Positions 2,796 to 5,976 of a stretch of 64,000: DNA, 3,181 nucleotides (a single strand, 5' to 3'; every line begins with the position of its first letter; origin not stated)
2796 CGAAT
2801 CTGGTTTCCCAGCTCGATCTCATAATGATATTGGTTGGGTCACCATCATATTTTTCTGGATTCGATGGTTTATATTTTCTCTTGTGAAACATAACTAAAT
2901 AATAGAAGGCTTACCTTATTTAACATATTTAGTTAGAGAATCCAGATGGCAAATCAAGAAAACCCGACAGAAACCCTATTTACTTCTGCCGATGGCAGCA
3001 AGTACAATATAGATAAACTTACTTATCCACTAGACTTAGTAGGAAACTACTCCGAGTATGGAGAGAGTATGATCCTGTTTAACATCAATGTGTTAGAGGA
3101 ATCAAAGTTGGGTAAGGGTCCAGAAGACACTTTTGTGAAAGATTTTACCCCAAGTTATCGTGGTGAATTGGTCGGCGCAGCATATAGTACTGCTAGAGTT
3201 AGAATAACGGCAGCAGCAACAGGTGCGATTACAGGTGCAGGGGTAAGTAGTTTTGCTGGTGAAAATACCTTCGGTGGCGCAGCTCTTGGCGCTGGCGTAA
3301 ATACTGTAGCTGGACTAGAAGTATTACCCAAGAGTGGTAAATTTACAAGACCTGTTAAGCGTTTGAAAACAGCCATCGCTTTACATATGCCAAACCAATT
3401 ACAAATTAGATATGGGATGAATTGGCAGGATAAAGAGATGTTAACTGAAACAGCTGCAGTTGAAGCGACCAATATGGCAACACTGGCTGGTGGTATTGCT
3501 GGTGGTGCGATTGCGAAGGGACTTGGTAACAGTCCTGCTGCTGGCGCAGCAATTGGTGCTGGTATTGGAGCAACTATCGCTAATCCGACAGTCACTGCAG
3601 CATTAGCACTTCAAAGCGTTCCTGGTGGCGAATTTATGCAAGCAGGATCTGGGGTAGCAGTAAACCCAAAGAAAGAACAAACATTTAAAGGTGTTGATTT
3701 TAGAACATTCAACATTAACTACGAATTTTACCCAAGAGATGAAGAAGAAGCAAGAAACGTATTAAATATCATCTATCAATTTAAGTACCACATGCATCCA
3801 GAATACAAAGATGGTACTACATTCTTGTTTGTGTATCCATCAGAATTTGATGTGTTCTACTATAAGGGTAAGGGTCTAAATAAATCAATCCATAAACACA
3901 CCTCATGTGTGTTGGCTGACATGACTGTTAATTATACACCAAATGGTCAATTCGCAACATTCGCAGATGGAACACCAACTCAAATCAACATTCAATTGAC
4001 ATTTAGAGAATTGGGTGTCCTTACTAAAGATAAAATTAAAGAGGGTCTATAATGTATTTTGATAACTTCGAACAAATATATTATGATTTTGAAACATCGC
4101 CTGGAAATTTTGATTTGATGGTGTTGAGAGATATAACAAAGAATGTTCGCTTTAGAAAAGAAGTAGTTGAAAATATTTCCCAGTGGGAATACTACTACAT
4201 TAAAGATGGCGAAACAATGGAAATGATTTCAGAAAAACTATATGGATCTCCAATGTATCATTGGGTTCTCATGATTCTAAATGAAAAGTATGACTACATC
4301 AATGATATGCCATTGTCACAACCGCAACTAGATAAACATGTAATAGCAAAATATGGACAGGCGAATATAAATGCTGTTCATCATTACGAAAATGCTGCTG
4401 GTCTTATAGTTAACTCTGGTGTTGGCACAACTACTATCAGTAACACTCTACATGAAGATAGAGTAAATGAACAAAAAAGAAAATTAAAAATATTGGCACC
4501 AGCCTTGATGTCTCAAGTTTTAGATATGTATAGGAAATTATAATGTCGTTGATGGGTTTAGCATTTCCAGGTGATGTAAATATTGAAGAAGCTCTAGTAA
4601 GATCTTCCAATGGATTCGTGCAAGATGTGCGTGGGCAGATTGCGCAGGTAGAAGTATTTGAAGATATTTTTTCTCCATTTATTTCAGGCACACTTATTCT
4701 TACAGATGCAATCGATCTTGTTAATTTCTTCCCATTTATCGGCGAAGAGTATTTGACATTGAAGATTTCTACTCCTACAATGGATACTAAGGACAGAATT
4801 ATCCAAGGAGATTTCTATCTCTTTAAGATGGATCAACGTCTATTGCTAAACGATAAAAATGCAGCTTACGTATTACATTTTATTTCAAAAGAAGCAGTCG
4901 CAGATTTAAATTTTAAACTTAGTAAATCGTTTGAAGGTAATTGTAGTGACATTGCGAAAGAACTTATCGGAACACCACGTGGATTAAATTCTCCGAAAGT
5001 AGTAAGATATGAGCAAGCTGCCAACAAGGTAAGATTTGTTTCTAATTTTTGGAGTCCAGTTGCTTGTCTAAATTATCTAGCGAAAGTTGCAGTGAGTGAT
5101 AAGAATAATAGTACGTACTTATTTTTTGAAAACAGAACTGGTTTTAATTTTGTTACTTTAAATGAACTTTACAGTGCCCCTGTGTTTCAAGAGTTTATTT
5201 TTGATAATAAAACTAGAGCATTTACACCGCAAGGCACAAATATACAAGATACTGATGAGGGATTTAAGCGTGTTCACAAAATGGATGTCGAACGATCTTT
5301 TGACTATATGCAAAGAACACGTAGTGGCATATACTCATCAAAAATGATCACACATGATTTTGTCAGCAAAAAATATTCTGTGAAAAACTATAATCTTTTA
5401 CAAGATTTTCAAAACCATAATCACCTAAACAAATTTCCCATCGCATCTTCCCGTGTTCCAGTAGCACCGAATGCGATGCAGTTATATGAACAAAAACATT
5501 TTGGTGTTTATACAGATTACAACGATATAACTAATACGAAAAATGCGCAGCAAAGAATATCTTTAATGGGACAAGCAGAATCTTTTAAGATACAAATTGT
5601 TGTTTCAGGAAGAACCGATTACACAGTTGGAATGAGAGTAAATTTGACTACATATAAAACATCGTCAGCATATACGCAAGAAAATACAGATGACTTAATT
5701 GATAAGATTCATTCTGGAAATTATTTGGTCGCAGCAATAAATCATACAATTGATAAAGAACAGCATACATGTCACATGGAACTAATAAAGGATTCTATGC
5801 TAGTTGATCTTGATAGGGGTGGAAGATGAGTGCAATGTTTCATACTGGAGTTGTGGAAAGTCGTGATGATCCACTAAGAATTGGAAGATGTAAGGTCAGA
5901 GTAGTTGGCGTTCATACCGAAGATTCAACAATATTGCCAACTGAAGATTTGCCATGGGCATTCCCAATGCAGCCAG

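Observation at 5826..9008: Central spike gp5 carries two different cell-wall hydrolase domains and ends in a peptidase domain after the beta-helix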

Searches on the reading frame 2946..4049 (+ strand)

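Call 3: search_protein_families(library=pfam, proteins=[window:2946-4049:+], max_evalue=0.1)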
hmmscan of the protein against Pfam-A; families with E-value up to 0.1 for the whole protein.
window:2946-4049:+ (368 aa): 2 families
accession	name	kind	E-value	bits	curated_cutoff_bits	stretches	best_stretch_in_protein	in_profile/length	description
PF11091.14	T4_tail_cap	-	6.8e-08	32.4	20.2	1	199-284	136-217/339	Tail-tube assembly protein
PF17961.7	Big_8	-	0.011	16.3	22.9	1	274-365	7-99/103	Bacterial Ig domain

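Call 4: search_protein_families(library=phrogs, proteins=[window:2946-4049:+], max_evalue=0.01)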
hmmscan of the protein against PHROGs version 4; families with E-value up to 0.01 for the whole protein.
window:2946-4049:+ (368 aa): 1 family
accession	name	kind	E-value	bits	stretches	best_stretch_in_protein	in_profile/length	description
phrog_230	-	tail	9.5e-56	191.1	1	6-367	272-585/628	baseplate tail tube cap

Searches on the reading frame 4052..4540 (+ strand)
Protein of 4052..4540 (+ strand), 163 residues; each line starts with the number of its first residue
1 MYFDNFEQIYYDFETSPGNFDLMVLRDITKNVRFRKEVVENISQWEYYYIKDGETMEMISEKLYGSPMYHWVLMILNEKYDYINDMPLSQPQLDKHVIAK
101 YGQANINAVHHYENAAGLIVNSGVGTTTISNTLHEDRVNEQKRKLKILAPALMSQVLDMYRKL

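Call 3: search_protein_families(library=pfam, proteins=[window:4052-4540:+], max_evalue=0.1)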
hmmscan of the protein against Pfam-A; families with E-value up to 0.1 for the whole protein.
window:4052-4540:+ (163 aa): 1 family
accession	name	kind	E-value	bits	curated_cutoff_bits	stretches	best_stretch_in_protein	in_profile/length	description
PF11246.14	Phage_gp53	-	2.1e-09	37.8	21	1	1-115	1-116/200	Base plate wedge protein 53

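Call 4: search_protein_families(library=phrogs, proteins=[window:4052-4540:+], max_evalue=0.01)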
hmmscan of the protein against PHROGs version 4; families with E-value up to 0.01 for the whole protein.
window:4052-4540:+ (163 aa): 3 families
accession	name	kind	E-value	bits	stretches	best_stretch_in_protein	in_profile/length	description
phrog_232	-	tail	1.5e-37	130.9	2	1-117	3-118/296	baseplate wedge subunit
phrog_1269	-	tail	0.00012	22.5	1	31-90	12-72/99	baseplate wedge subunit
phrog_975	-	tail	0.0012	19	1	44-98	3-58/238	baseplate protein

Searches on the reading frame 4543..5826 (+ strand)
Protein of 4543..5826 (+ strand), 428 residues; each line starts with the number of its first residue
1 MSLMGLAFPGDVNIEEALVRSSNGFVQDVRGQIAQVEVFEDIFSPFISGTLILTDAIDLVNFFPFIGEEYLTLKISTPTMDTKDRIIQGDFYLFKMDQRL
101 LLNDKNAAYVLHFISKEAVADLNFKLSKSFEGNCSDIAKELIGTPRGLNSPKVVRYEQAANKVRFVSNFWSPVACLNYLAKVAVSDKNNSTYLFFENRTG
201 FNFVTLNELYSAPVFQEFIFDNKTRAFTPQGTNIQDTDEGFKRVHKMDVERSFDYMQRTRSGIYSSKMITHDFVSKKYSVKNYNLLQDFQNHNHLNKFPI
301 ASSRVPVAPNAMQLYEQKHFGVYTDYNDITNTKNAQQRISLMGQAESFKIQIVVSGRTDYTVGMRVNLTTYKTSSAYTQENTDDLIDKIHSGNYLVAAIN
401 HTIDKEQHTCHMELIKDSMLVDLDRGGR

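Call 3: search_protein_families(library=pfam, proteins=[window:4543-5826:+], max_evalue=0.1)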
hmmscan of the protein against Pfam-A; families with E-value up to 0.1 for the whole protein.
window:4543-5826:+ (428 aa): 0 families

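Call 4: search_protein_families(library=phrogs, proteins=[window:4543-5826:+], max_evalue=0.01)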
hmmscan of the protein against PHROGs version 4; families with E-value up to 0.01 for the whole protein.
window:4543-5826:+ (428 aa): 2 families
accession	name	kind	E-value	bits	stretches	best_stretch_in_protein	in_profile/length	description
phrog_350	-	tail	1.9e-77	262.1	1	8-420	9-429/436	tail protein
phrog_24827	-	tail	2.5e-08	34.6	1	323-420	190-281/282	tail protein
